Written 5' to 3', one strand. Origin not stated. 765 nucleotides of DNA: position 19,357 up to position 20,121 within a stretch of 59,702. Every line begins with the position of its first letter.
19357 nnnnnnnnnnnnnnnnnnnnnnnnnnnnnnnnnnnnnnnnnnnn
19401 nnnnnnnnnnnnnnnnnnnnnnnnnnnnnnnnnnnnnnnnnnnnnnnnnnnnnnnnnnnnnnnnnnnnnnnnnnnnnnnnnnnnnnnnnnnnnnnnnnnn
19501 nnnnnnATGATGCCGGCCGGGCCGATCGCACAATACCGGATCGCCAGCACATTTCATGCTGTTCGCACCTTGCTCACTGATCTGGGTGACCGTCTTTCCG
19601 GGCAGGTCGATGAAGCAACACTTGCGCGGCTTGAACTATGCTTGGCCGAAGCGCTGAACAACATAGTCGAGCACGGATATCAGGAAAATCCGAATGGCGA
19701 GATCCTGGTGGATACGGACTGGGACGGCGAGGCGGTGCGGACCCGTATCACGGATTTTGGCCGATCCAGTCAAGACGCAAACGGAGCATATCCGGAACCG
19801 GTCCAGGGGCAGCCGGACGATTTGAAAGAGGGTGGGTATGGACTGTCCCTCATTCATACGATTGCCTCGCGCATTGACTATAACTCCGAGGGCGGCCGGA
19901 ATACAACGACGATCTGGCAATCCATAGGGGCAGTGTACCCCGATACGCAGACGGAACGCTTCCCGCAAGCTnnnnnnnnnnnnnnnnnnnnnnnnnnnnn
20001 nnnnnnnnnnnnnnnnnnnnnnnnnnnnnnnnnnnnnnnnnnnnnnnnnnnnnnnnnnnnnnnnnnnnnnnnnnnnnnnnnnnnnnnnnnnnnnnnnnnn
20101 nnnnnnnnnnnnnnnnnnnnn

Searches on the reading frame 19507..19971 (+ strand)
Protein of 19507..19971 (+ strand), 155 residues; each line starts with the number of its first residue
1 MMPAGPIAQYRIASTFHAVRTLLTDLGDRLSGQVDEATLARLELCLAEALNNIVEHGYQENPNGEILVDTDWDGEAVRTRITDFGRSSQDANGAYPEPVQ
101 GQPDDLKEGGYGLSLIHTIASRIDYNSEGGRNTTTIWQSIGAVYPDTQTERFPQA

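Call 43: search_solved_structures(query=window:19507-19971:+, max_evalue=1, show_alignments=3)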
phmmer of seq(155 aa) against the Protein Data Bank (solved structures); distinct sequences matched with E-value up to 1: 8.
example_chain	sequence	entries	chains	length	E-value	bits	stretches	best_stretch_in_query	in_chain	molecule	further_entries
6m36_A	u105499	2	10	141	6e-07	32.7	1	19-130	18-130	Serine-protein kinase RsbW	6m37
1th8_A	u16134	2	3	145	7.2e-06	29.2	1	31-138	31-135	Anti-sigma F factor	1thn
1tid_A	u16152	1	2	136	1.2e-05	28.5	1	31-135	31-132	Anti-sigma F factor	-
1til_A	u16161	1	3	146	1.2e-05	28.5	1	31-135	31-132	Anti-sigma F factor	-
1l0o_A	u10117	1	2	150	1.3e-05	28.4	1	31-135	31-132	Anti-sigma F factor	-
3ke6_A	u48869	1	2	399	0.057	16.5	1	9-94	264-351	Protein Rv1364c/MT1410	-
4r39_A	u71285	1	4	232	0.14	15.2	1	35-88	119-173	Blue-light-activated histidine kinase 2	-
4r3a_A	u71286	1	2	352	0.3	14.2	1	36-88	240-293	Blue-light-activated histidine kinase 2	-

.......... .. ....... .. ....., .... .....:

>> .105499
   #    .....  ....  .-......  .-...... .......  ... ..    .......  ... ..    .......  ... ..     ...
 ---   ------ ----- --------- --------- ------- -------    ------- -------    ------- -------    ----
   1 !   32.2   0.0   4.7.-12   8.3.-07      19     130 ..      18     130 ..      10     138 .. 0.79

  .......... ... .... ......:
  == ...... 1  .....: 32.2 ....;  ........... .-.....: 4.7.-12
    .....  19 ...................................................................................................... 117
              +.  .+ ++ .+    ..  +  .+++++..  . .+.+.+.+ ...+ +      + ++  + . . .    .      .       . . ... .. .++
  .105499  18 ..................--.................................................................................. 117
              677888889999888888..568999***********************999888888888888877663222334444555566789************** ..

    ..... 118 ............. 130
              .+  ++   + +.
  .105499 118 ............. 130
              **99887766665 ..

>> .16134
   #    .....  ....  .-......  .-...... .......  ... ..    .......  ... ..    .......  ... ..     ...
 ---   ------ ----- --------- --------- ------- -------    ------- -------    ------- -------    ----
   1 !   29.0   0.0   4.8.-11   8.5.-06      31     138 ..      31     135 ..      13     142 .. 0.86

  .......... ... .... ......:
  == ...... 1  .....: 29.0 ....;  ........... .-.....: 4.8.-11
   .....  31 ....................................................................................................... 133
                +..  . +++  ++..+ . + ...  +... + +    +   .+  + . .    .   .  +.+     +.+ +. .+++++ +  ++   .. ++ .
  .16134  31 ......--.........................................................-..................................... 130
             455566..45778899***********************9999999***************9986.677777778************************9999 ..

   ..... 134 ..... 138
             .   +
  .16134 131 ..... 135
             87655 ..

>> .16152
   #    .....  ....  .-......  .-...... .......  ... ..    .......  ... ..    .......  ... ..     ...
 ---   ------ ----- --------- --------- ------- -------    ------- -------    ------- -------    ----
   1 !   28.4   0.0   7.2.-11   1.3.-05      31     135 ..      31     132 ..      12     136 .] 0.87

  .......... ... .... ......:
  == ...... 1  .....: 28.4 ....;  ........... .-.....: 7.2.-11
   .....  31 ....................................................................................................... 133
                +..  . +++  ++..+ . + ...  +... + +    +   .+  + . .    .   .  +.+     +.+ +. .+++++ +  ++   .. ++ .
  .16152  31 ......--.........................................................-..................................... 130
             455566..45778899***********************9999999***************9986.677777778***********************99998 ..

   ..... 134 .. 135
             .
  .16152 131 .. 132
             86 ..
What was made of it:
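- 19507..19974 (+): Bona fide RsbW-type serine kinase with an intact N-box (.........), G1 (DFG) and G2 (GGYG). PDB sequence search hits RsbW 6m36 at 6e-7 and SpoIIAB at 7e-6 (call 43).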
